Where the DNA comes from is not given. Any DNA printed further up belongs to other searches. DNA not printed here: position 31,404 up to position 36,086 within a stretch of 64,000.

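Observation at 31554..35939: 1461-aa secreted protein with roughly 60 cysteines, extreme Thr/Ser/Asn/Gly/Tyr bias and no recognisable fold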

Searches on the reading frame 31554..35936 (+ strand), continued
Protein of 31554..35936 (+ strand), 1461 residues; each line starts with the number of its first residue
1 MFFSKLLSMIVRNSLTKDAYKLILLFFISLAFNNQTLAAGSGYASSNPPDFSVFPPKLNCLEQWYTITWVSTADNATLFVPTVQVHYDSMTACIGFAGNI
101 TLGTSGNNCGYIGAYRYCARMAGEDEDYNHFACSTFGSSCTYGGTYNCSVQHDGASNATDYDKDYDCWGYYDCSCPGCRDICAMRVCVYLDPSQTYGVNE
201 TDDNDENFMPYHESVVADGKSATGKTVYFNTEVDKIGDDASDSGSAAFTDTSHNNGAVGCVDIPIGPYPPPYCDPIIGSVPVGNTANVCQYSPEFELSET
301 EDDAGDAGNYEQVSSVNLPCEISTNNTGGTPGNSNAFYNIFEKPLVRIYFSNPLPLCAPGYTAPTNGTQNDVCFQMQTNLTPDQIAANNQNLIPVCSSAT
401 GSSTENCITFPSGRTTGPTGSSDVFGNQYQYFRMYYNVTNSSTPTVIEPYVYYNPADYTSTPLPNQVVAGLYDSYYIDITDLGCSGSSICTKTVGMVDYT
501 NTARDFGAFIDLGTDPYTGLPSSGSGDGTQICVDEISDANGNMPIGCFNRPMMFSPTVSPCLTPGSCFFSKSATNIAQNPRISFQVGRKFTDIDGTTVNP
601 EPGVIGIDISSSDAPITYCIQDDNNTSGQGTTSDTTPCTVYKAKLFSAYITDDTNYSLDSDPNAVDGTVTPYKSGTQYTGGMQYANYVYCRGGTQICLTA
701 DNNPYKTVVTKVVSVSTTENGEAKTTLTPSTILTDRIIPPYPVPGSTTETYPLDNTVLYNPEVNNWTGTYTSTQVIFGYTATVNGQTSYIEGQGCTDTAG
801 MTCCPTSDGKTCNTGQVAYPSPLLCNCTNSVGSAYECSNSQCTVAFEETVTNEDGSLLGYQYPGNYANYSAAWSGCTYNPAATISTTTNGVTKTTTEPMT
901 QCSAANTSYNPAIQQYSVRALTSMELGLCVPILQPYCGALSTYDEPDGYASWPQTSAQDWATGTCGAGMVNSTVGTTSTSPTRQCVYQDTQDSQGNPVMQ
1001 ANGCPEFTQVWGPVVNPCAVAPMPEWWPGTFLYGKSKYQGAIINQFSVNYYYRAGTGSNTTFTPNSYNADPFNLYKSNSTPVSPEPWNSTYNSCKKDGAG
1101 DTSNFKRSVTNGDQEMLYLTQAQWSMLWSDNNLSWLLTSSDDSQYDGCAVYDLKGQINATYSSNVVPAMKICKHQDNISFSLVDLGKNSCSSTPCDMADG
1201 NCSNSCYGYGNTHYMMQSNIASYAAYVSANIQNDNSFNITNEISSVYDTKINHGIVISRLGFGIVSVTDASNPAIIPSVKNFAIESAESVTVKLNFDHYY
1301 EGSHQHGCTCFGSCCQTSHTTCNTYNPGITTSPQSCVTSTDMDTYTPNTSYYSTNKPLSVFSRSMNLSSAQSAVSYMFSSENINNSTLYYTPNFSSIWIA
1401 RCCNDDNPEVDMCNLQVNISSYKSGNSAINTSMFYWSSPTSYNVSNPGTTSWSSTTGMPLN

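Call 25: search_protein_families(library=pfam, proteins=[L009:3727-4419:+, L009:4526-5260:+, L009:5257-6537:+, L010:3995-6355:-, L010:6576-9023:+, L007:4846-6480:+, L007:6488-7204:+, L007:7314-9692:+, L006:6751-7251:+, L006:7365-9740:+], max_evalue=0.001)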
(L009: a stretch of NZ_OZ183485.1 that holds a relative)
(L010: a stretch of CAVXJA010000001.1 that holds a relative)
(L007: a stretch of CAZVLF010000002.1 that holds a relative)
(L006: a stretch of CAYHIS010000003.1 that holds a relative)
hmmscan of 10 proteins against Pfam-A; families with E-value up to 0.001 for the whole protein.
L009:3727-4419:+ (231 aa): 1 family
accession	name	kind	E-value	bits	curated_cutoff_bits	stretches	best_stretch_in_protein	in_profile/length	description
PF02674.22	Colicin_V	-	4.5e-19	69.3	29.3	1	5-163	1-141/144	Colicin V production protein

L009:4526-5260:+ (245 aa): 1 family
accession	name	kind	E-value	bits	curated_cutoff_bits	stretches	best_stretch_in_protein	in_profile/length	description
PF00902.23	TatC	-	1.2e-62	211.8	25.1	1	8-223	1-208/208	Sec-independent protein translocase protein (TatC)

L009:5257-6537:+ (427 aa): 2 families
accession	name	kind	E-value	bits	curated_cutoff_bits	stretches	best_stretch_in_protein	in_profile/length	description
PF00587.30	tRNA-synt_2b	-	3e-38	132.1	29.3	1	223-399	9-179/179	tRNA synthetase class II core domain (G, H, P, S and T)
PF02403.27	Seryl_tRNA_N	-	8.8e-17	61.7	28.2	1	1-108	1-108/108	Seryl-tRNA synthetase N-terminal domain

L010:3995-6355:- (786 aa): 6 families
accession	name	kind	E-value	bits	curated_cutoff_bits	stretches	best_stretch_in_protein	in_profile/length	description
PF01580.24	FtsK_SpoIIIE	-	5e-72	242.4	24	1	400-620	1-221/221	FtsK/SpoIIIE family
PF17854.6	FtsK_alpha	-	1.2e-27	96.5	22.9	1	293-393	1-101/101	FtsK alpha domain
PF09397.16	FtsK_gamma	-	5.4e-25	87.3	30.6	1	724-784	2-62/63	Ftsk gamma domain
PF13491.11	FtsK_4TM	-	6.1e-17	62.3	23.1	1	7-108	6-108/171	4TM region of DNA translocase FtsK/SpoIIIE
PF12846.13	AAA_10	-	0.00044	19.8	27.5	0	437-479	21-59/362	AAA-like domain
PF01935.23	DUF87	-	0.00047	20.7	23.2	0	434-477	18-60/220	Helicase HerA, central domain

L010:6576-9023:+ (816 aa): 1 family
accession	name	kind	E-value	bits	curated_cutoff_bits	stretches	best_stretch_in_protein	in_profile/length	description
PF03135.19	CagE_TrbE_VirB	-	5.9e-35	121.5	21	1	187-386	4-204/204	CagE, TrbE, VirB family, component of type IV transporter system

L007:4846-6480:+ (545 aa): 3 families
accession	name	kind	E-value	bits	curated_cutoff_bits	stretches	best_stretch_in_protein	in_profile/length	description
PF06418.20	CTP_synth_N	-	1.6e-119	398.6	26.1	1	3-265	1-265/265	CTP synthase N-terminus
PF00117.34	GATase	-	1.3e-40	139.5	22.8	1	304-537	2-189/190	Glutamine amidotransferase class-I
PF07722.19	Peptidase_C26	-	2.7e-07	31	20.5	1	369-520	98-219/219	Peptidase C26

L007:6488-7204:+ (239 aa): 2 families
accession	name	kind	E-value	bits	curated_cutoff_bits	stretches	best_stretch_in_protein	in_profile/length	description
PF01138.27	RNase_PH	-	3.6e-29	102.2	25.5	1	11-141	2-127/130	3' exoribonuclease family, domain 1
PF03725.20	RNase_PH_C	-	3.7e-18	65.7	20.8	1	160-224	3-66/67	3' exoribonuclease family, domain 2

L007:7314-9692:+ (793 aa): 1 family
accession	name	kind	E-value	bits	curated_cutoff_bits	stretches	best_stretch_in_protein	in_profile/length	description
PF03135.19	CagE_TrbE_VirB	-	1.2e-26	94.4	21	1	190-387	7-204/204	CagE, TrbE, VirB family, component of type IV transporter system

L006:6751-7251:+ (167 aa): 0 families

L006:7365-9740:+ (792 aa): 2 families
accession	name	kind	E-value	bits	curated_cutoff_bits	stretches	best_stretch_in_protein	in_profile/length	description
PF03135.19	CagE_TrbE_VirB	-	4.3e-30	105.7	21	1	186-387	3-204/204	CagE, TrbE, VirB family, component of type IV transporter system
PF12846.13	AAA_10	-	0.00049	19.7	27.5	0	435-567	18-151/362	AAA-like domain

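Call 29: find_encoding_contigs(protein=P0001, flank=3000, max_places=4)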
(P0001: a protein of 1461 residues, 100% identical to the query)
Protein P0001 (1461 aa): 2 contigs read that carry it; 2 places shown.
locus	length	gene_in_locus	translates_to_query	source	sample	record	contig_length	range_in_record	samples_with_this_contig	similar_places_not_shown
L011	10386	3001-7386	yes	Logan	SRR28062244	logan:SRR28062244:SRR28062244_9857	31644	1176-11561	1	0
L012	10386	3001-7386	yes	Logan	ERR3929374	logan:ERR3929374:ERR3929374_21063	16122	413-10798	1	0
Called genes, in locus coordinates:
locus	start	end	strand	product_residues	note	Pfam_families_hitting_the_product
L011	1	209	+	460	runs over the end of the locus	?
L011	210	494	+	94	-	PF02823:ATP-synt_DE_N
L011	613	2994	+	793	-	PF27097:VirB4_TrbE_N, PF03135:CagE_TrbE_VirB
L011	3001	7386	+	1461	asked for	-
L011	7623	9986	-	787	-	PF01751:Toprim, PF01131:Topoisom_bac, PF01396:Zn_ribbon_Top1, PF13368:Toprim_C_rpt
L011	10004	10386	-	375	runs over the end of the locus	PF21102:DprA_N, PF02481:DNA_processg_A, PF17782:WHD_DprA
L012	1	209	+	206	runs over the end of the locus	?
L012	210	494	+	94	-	PF02823:ATP-synt_DE_N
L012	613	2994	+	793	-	PF27097:VirB4_TrbE_N, PF03135:CagE_TrbE_VirB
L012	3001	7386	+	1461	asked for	-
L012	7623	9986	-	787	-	PF01751:Toprim, PF01131:Topoisom_bac, PF01396:Zn_ribbon_Top1, PF13368:Toprim_C_rpt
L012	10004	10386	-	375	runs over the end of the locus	PF21102:DprA_N, PF02481:DNA_processg_A, PF17782:WHD_DprA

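Call 30: find_encoding_contigs(protein=P0010, flank=3000, max_places=2)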
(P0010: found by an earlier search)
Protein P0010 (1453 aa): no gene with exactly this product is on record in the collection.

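Call 34: find_homologous_proteins(query=A2, max_evalue=0.001)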
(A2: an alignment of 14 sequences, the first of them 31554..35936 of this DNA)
Query A2 (14 sequences) (1461 aa, profile of the alignment): 6 proteins with E <= 0.001 among 8000 candidates.
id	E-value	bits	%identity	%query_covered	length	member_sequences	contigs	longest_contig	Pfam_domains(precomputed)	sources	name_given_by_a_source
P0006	0.0e+0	1760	36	99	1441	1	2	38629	-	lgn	-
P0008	0.0e+0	1728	35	95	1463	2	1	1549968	-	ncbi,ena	-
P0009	0.0e+0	1710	34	95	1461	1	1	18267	-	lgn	-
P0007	0.0e+0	1622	36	95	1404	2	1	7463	-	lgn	-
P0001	0.0e+0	1588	100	100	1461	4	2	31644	-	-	-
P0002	0.0e+0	1539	44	95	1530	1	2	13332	-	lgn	-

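Call 45: find_related_loci(query=A6, collection=genome_contigs, flank=6000)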
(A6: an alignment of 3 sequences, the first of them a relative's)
Query A6 (1155 aa) in genome_contigs; peptide patterns used: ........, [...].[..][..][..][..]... (x = any residue, [..] = any of these).
48 stretches matched a pattern; 9 encode a relative of the query (tblastn E <= 1e-3); 9 distinct loci.
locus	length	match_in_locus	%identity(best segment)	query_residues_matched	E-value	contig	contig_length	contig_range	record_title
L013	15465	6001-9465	100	1-1155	0e+0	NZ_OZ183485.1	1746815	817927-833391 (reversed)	Candidatus Tisiphia endosymbiont of Nemotelus uliginosus isolate 706cd8d6-ba43-434d-9769-e1efc6476e26 chromosome 1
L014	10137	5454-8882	44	1-1155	0e+0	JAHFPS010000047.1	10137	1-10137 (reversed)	MAG: Rickettsia sp. isolate nzgw532 NODE_2738_length_10138_cov_9.395627, whole genome shotgun sequence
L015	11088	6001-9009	40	1-1042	0e+0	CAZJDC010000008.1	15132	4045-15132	MAG TPA_asm: uncultured Rickettsia sp. isolate SRP269274_co1_1 genome assembly, contig: NODE_16_length_15132_cov_112.881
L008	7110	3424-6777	35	1-1155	0e+0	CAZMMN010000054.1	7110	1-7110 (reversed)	MAG TPA_asm: uncultured Rickettsiaceae bacterium isolate SRP219642_co6_27 genome assembly, contig: NODE_10803_length_711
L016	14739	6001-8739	33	6-1006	3e-150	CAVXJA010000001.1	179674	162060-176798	MAG: uncultured Alphaproteobacteria bacterium isolate MFD03250.bin.3.3 genome assembly, contig: contig_1090, whole genom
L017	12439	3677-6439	33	1-987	1e-145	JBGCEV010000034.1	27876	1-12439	MAG: Rickettsiaceae bacterium isolate SGMAG-38 contig34, whole genome shotgun sequence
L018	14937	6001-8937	38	21-1042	0e+0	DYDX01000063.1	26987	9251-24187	MAG TPA_asm: Rickettsia endosymbiont of Pyrocoelia pectoralis isolate Ppec13 c_000000000063, whole genome shotgun sequen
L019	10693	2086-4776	33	17-997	4e-129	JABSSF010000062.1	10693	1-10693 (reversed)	MAG: Rickettsiaceae bacterium isolate DT_105 DT-Rickettsiaceae-1_scaffold_62, whole genome shotgun sequence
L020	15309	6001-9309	24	1-1014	3e-53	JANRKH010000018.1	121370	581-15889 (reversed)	MAG: Rickettsiaceae bacterium isolate bins.216 k141_1450839, whole genome shotgun sequence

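Call 72: find_homologous_proteins(query=P0110, max_evalue=0.001)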
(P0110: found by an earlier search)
Query P0110 (1155 aa): 90 proteins with E <= 0.001 among 5128 candidates.
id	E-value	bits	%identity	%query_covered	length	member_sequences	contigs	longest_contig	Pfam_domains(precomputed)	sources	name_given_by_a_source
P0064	0.0e+0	2441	91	100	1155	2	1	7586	-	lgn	-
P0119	1.9e-285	968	44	100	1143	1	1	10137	-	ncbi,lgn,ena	-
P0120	1.2e-283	962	44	100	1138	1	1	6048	-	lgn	-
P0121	1.5e-283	962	43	100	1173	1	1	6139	-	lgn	-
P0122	2.5e-283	961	44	100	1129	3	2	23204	-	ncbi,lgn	ncbi:MAG: hypothetical protein ACEY3E_05550 [Candidatus Tisiphia sp.]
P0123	7.5e-283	959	44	100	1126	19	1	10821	-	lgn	-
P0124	2.7e-282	957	43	100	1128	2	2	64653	-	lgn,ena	-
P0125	3.5e-281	954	43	100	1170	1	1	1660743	-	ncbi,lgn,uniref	ncbi:hypothetical protein [Candidatus Tisiphia endosymbiont of Nedyus quadrimaculatus]|uniref:hypoth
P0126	2.8e-280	951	43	100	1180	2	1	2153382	-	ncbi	-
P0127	4.5e-279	947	46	92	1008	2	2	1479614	-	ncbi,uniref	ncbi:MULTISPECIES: hypothetical protein [unclassified Candidatus Tisiphia]|uniref:hypothetical prote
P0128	3.3e-278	944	43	100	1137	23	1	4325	-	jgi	jgi:hypothetical protein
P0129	4.6e-278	943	43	100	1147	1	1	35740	-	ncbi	-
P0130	1.0e-277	942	46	96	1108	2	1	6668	-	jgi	jgi:hypothetical protein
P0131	1.8e-277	941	43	100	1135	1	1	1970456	-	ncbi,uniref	ncbi:hypothetical protein [Candidatus Tisiphia endosymbiont of Hybos culiciformis]|uniref:hypothetic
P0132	1.9e-277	941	44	100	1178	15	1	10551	-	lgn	-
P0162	1.1e-197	677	37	100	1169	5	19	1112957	-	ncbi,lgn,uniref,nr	ncbi:hypothetical protein [Rickettsia typhi]|uniref:Uncharacterized protein n=2 Tax=Rickettsia typhi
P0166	8.7e-194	664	36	100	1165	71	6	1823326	-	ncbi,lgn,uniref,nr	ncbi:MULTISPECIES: hypothetical protein [spotted fever group]|uniref:Uncharacterized protein n=1 Tax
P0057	7.0e-141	489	34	85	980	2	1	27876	-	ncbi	ncbi:MAG: hypothetical protein AB8B66_04725 [Rickettsiaceae bacterium]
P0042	9.1e-139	482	33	93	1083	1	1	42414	-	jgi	jgi:hypothetical protein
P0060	4.1e-126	440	32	85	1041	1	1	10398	PF02793.28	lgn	-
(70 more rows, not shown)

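Call 73: find_encoding_contigs(protein=P0162, flank=7000, max_places=1)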
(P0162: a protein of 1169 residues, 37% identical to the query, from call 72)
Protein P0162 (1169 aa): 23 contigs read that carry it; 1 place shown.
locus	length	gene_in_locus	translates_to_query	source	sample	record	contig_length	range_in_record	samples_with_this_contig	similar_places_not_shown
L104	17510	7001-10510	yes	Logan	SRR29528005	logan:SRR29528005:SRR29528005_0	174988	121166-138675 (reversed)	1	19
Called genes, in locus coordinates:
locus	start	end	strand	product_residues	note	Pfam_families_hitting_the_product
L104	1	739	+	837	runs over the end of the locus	PF13116:YhdP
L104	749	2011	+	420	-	PF07690:MFS_1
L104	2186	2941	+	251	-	PF00902:TatC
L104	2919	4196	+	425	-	PF02403:Seryl_tRNA_N, PF00587:tRNA-synt_2b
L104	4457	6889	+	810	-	PF27097:VirB4_TrbE_N (weak), PF03135:CagE_TrbE_VirB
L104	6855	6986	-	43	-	-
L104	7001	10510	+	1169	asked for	-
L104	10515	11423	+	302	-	PF03741:TerC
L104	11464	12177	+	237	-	-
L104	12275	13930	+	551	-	PF13489:Methyltransf_23, PF02353:CMAS (weak), PF13847:Methyltransf_31, PF08241:Methyltransf_11, PF08242:Methyltransf_12, PF13649:Methyltransf_25, PF10119:MethyTransf_Reg, PF21782:WHD_PKMT, +1 more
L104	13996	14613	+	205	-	PF00499:Oxidored_q3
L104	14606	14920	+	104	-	PF00420:Oxidored_q2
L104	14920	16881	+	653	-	PF00662:Proton_antipo_N, PF00361:Proton_antipo_M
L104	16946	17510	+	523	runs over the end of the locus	PF00361:Proton_antipo_M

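Call 83: search_protein_families(library=pfam, proteins=[P0162, P0166, L009:11780-12100:+], max_evalue=10)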
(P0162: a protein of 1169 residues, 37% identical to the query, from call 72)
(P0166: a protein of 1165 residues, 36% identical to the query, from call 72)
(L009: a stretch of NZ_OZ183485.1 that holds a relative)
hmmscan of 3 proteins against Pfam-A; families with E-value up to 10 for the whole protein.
P0162 (1169 aa): 1 family
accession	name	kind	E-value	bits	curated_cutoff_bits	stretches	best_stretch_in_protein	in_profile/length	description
PF02793.27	HRM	-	0.019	15.8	26.2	1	934-968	11-46/66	Hormone receptor domain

P0166 (1165 aa): 1 family
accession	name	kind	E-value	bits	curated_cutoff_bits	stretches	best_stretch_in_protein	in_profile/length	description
PF02793.27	HRM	-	0.024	15.5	26.2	1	936-973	9-47/66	Hormone receptor domain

L009:11780-12100:+ (107 aa): 2 families
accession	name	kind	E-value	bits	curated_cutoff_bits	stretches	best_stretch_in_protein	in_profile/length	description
PF02793.27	HRM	-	0.038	14.8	26.2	1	44-83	11-53/66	Hormone receptor domain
PF00084.26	Sushi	-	0.047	14.5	20.7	1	45-84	15-52/56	Sushi repeat (SCR repeat)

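Call 88: find_encoding_contigs(protein=P0012, flank=8000, max_places=1)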
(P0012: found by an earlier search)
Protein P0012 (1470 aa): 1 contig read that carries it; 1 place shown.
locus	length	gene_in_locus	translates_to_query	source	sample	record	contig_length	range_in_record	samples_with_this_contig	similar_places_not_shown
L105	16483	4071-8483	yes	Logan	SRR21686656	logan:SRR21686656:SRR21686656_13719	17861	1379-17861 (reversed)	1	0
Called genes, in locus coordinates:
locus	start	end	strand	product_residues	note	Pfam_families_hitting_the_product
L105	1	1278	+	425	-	?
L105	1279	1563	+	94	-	PF02823:ATP-synt_DE_N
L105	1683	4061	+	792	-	PF27097:VirB4_TrbE_N, PF03135:CagE_TrbE_VirB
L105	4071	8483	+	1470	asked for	-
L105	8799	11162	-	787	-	PF01751:Toprim, PF01131:Topoisom_bac, PF01396:Zn_ribbon_Top1, PF13368:Toprim_C_rpt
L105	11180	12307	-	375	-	PF21102:DprA_N, PF02481:DNA_processg_A, PF17782:WHD_DprA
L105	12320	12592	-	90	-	PF01649:Ribosomal_S20p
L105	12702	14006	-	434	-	PF08245:Mur_ligase_M, PF02875:Mur_ligase_C (weak), PF27239:FOL3_C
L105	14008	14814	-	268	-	PF00809:Pterin_bind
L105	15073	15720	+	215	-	-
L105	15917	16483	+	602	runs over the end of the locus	PF00009:GTP_EFTU, PF03144:GTP_EFTU_D2, PF14492:EFG_III (weak), PF00679:EFG_C, PF06421:LepA_C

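Call 96: search_dna_similar(query=window:31554-35936:+, collection=plasmids, mode=protein, max_evalue=0.01, max_rows=10)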
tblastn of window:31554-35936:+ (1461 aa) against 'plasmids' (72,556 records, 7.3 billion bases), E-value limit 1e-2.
No match.
